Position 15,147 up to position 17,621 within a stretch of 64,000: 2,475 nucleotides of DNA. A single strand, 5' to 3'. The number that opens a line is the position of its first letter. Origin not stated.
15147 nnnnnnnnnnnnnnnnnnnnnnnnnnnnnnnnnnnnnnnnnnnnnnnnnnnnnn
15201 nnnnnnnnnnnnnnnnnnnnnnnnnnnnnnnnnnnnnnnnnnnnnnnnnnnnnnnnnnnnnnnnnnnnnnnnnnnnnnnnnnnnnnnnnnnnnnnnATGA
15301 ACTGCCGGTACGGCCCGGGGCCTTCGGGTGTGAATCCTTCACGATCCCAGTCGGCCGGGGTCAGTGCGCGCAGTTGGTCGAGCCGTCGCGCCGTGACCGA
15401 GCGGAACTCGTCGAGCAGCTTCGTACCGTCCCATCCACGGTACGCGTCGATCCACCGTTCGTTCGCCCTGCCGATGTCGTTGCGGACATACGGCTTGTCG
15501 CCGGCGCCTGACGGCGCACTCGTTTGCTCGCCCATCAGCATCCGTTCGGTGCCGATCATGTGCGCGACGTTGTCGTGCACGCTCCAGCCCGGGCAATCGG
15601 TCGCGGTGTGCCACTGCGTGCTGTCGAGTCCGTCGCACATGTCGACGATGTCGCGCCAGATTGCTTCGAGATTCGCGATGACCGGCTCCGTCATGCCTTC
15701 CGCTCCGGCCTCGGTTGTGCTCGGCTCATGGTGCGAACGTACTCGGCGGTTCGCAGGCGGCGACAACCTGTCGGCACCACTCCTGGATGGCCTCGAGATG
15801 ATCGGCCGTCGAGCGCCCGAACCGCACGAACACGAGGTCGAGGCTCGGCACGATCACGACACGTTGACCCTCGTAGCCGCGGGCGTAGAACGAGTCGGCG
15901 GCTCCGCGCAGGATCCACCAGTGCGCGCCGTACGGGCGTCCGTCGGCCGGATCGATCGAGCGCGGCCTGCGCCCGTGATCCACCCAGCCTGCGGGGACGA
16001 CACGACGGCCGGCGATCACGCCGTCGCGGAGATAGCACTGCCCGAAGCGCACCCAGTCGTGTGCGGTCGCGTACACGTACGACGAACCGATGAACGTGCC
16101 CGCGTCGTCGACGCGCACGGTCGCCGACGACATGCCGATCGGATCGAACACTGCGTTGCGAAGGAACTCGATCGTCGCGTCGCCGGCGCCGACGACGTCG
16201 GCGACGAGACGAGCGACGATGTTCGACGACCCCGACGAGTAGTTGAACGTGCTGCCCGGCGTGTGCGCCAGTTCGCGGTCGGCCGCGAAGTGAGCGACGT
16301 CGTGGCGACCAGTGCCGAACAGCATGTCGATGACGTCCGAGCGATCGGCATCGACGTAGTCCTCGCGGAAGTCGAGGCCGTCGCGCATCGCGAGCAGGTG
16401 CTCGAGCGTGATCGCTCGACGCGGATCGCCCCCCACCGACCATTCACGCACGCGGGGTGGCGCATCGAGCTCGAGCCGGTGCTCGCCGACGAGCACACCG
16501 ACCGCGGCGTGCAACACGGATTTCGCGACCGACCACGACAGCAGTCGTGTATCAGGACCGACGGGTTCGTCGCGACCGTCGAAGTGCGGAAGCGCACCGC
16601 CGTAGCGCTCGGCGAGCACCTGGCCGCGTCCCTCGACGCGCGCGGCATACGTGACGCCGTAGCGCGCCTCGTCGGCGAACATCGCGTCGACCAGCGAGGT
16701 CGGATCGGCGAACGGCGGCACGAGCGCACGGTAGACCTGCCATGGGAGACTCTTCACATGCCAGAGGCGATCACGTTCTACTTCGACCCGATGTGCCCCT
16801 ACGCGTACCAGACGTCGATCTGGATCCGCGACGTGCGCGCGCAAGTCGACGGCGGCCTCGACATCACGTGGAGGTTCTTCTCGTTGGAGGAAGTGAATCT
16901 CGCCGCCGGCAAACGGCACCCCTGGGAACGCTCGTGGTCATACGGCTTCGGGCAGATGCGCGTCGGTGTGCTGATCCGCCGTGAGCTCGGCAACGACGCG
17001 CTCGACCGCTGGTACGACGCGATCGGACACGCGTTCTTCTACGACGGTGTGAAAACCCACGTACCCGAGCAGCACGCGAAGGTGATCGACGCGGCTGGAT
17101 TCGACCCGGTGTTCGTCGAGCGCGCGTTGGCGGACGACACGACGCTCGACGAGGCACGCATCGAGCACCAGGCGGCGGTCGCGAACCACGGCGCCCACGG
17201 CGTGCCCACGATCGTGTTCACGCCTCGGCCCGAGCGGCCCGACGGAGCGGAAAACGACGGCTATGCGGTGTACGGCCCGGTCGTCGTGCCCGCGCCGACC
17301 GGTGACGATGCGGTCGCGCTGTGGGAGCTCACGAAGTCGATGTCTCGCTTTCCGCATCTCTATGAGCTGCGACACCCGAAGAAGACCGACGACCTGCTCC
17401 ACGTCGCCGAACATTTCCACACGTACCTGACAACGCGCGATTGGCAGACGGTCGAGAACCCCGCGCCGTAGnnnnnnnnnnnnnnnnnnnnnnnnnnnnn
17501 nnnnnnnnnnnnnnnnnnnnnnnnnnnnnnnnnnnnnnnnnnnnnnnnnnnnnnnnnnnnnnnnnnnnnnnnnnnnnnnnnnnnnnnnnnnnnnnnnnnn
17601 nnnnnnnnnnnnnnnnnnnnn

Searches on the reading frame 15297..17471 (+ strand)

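Call 10: search_protein_families(library=pfam, proteins=[window:15297-17471:+])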
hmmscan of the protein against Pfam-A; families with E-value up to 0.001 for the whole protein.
window:15297-17471:+ (724 aa): 2 families
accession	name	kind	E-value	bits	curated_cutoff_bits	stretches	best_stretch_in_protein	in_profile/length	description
PF22234.2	Rv2466c-like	-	1.1e-18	68.5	27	1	499-692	1-179/180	Mycothiol-dependent nitroreductase Rv2466c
PF01323.26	DSBA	-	3.6e-07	30.6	25.6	1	492-641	2-172/191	DSBA-like thioredoxin domain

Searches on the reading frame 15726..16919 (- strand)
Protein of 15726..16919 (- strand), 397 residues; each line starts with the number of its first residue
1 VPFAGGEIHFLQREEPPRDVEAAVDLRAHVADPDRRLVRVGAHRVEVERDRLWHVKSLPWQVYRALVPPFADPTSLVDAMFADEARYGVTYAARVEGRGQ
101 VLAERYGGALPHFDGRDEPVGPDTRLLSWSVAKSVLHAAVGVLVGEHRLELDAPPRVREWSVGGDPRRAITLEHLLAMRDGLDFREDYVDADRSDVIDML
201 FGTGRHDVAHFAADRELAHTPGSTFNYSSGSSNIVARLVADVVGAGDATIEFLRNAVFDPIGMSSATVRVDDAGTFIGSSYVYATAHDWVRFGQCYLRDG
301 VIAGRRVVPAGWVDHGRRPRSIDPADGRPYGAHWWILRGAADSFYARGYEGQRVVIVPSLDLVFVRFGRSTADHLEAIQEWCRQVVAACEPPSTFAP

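Call 10: search_protein_families(library=pfam, proteins=[window:15726-16919:-])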
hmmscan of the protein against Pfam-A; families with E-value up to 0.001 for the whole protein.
window:15726-16919:- (397 aa): 1 family
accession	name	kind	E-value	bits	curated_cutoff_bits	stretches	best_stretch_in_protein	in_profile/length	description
PF00144.29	Beta-lactamase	-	1.7e-26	93.6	27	1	92-367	18-307/329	Beta-lactamase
